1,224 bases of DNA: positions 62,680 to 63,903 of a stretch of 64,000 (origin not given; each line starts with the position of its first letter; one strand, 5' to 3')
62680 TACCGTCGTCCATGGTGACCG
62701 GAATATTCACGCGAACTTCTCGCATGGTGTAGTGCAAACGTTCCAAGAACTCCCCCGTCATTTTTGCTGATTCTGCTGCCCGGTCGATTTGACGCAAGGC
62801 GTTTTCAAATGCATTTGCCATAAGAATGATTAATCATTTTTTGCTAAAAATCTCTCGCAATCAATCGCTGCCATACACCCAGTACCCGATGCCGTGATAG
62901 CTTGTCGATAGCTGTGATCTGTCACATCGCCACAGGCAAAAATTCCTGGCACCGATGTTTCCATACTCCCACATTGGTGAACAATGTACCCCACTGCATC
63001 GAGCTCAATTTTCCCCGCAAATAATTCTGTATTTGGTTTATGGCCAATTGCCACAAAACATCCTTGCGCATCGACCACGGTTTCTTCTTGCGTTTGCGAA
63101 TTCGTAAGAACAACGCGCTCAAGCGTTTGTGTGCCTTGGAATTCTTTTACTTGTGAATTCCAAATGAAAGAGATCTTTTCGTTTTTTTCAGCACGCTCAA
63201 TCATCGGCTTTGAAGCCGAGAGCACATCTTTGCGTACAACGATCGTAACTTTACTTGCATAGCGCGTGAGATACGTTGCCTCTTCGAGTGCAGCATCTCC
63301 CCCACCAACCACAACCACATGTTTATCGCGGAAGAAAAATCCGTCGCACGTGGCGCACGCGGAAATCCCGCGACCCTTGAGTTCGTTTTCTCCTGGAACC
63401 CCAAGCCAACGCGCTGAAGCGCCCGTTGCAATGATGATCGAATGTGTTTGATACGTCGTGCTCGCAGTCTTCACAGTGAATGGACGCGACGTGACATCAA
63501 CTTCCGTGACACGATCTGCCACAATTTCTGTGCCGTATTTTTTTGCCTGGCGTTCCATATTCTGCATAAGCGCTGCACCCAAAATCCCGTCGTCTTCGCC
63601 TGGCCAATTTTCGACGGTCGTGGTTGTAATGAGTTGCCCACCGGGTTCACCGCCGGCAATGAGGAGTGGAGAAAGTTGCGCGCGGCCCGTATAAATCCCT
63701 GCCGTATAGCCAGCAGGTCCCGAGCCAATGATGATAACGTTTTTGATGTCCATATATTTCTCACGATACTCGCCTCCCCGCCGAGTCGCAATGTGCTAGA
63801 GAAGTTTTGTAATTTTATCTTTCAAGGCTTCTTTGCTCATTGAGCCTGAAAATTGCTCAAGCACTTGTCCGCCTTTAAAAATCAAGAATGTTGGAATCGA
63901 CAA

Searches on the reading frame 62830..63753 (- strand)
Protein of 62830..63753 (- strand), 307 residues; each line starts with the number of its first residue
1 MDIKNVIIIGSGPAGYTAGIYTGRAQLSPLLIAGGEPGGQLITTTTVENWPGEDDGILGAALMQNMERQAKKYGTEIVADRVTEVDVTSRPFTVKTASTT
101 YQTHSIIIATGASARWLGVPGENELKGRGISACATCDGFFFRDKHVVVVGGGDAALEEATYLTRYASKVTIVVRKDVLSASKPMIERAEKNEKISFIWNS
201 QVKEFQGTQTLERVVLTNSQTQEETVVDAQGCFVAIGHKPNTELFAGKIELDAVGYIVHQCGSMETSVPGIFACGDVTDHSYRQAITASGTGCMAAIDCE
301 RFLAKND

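Call 67: find_encoding_contigs(protein=window:62830-63753:-, flank=10000, max_places=2)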
Protein window:62830-63753:- (307 aa): 1 contig read that carries it; 1 place shown.
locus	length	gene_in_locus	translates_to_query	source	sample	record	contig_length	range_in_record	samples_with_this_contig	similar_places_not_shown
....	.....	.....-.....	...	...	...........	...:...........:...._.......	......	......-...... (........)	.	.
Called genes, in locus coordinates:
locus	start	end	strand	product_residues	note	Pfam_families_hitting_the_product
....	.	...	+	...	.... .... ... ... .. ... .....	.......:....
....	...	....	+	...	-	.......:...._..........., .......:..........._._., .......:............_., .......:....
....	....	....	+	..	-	-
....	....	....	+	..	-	-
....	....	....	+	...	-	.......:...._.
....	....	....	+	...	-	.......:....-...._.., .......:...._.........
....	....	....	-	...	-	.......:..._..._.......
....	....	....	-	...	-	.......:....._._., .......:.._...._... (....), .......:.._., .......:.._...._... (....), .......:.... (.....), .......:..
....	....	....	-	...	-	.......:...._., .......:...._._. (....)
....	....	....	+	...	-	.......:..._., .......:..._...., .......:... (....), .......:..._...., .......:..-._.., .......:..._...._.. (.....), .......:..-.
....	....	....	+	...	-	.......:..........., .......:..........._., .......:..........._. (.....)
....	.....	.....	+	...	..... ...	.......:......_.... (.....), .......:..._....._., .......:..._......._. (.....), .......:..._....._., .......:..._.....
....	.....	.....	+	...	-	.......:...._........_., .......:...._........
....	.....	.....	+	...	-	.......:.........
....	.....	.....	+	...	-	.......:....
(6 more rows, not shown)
